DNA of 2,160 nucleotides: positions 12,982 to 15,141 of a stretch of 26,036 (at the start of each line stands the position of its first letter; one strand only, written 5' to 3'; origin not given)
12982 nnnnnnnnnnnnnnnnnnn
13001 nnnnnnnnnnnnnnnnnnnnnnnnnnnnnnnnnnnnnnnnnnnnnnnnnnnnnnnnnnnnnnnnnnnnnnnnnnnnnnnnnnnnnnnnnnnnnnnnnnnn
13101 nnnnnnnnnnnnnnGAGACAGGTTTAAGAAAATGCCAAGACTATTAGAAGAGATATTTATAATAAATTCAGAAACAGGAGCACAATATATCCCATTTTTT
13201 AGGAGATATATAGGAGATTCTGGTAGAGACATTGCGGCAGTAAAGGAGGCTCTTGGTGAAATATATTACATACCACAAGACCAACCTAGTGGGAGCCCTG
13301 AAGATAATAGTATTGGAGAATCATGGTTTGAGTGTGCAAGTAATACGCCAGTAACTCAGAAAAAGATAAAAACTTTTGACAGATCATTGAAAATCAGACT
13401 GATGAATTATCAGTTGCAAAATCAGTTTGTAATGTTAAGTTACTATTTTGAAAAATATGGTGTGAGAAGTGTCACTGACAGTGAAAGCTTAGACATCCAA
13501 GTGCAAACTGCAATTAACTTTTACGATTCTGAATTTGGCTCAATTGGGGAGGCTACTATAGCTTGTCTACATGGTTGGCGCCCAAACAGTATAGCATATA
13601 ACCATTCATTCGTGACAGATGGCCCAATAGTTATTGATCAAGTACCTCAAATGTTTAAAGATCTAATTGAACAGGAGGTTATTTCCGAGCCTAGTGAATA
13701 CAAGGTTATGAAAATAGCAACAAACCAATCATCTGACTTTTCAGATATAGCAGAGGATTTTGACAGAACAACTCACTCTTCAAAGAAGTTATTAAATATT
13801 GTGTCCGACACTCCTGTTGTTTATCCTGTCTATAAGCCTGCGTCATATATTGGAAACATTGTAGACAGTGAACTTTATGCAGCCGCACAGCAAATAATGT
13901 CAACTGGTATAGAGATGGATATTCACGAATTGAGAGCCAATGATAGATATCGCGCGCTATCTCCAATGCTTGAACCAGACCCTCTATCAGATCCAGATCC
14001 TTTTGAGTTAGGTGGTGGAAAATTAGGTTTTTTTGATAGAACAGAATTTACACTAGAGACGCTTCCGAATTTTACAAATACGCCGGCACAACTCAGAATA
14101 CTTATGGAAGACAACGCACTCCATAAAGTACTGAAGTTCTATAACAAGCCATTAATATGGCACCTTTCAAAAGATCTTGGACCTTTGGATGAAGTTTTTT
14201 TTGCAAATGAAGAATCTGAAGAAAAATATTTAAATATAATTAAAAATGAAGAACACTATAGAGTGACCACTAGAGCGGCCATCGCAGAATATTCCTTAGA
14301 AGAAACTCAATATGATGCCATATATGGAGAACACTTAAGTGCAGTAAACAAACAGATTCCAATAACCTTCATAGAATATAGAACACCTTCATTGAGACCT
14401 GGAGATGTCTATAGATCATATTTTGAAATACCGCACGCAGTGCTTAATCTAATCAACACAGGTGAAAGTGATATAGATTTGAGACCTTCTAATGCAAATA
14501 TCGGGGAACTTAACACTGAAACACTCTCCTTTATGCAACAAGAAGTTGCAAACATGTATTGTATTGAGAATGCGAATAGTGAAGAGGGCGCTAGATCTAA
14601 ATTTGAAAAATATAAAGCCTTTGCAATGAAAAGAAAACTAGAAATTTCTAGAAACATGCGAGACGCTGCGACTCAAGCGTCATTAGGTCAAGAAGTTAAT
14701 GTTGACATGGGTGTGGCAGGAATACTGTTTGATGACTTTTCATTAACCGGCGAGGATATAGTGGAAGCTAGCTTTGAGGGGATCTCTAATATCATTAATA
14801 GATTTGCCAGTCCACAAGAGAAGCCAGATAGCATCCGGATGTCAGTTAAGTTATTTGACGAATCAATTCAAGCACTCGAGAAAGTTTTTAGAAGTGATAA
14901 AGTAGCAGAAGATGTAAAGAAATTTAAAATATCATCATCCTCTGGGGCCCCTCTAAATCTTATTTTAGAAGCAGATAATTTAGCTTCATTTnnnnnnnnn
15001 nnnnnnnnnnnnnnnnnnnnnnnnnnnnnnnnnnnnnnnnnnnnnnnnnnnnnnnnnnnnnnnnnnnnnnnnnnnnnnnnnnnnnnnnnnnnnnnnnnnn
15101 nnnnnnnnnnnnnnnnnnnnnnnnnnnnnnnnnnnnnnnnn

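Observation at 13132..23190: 3352-aa protein occupying the slot between spike and gp25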

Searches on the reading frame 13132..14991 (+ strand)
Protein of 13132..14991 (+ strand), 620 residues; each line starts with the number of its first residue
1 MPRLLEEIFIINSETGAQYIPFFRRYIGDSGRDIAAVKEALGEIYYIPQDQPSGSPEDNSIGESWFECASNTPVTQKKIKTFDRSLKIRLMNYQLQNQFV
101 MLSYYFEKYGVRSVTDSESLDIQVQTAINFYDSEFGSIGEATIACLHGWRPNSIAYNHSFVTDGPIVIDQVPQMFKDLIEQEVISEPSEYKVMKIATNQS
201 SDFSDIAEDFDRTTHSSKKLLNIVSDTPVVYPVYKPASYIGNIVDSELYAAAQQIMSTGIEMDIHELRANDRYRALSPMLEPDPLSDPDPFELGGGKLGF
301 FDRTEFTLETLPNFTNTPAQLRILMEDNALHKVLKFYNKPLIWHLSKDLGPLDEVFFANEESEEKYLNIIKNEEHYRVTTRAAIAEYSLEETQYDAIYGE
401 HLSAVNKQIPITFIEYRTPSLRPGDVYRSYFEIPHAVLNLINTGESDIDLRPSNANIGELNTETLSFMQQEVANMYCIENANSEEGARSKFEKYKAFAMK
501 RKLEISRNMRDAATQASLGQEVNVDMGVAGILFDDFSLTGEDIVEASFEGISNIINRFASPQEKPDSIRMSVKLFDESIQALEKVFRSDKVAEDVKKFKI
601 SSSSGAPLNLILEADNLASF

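Call 36: search_solved_structures(query=A3, max_evalue=10)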
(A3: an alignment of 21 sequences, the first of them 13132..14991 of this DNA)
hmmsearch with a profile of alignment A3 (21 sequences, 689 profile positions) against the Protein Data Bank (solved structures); distinct sequences matched with E-value up to 10: 5.
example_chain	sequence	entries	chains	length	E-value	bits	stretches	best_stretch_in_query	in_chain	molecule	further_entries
2p7v_B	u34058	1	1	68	0.026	16.6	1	339-375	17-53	RNA polymerase sigma factor rpoD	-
1tlh_B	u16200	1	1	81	0.039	16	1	339-375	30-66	RNA polymerase sigma factor rpoD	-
3t72_o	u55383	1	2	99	0.06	15.4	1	339-375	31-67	RNA polymerase sigma factor rpoD, DNA-directed RNA polymerase subunit beta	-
2dq3_A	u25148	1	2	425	0.11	14.5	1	601-666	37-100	Seryl-tRNA synthetase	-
7ki6_A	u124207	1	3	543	0.36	12.8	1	567-680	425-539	Fusion glycoprotein F0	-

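Call 85: search_protein_representatives(alignment_id=A9)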
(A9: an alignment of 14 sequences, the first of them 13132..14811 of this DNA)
Query: 14 sequences, 567 profile positions. Proteins with E-value up to 0.001 (for the whole library): 153; up to 1e-10: 124; up to 1e-30: 77. The best 150 are listed.
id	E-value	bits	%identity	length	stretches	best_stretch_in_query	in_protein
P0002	2.9e-226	769.3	-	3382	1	1-564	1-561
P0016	3.0e-213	726.3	-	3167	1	1-566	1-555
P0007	2.8e-191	653.8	-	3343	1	1-559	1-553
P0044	2.2e-190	650.8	-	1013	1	1-563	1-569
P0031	2.7e-173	594.4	-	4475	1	1-558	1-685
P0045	1.0e-162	559.5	-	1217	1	1-560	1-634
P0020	1.9e-158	545.4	-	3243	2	4-337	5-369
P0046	2.3e-151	522.0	-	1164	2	1-335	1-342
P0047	9.5e-150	516.7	-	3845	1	1-555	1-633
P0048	2.0e-144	499.1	-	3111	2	1-337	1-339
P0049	9.0e-144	497.0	-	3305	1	6-561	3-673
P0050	2.2e-143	495.7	-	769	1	1-548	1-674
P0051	9.6e-143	493.5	-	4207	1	1-550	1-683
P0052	3.1e-140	485.3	-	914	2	6-339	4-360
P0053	1.6e-139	482.9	-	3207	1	5-563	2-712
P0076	2.6e-100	353.4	-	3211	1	10-536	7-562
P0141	1.7e-17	80.0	-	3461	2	26-157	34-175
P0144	3.6e-17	79.0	-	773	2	267-436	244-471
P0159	3.4e-11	59.3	-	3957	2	260-439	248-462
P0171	4.2e-07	45.7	-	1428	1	288-438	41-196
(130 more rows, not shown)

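Call 86: search_protein_families(library=pfam, proteins=[P0141, P0159, P0144, P0171], max_evalue=0.01)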
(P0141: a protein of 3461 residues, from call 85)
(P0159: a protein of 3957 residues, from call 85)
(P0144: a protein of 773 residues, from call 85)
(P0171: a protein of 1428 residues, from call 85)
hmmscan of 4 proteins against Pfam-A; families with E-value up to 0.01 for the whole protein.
P0141 (3461 aa): 0 families

P0159 (3957 aa): 0 families

P0144 (773 aa): 0 families

P0171 (1428 aa): 0 families

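Call 89: find_encoding_contigs(protein=P0159, flank=10000, max_places=1)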
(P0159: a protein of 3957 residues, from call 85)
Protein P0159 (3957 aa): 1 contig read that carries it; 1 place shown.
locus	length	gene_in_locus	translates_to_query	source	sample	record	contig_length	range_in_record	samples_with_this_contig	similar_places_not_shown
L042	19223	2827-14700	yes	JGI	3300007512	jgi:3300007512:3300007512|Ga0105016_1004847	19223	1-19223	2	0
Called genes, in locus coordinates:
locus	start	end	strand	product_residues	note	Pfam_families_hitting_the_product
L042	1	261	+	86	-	?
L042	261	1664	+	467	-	-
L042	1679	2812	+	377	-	-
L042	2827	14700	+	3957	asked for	-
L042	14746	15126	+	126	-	PF04965:GPW_gp25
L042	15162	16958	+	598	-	-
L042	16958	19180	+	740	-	-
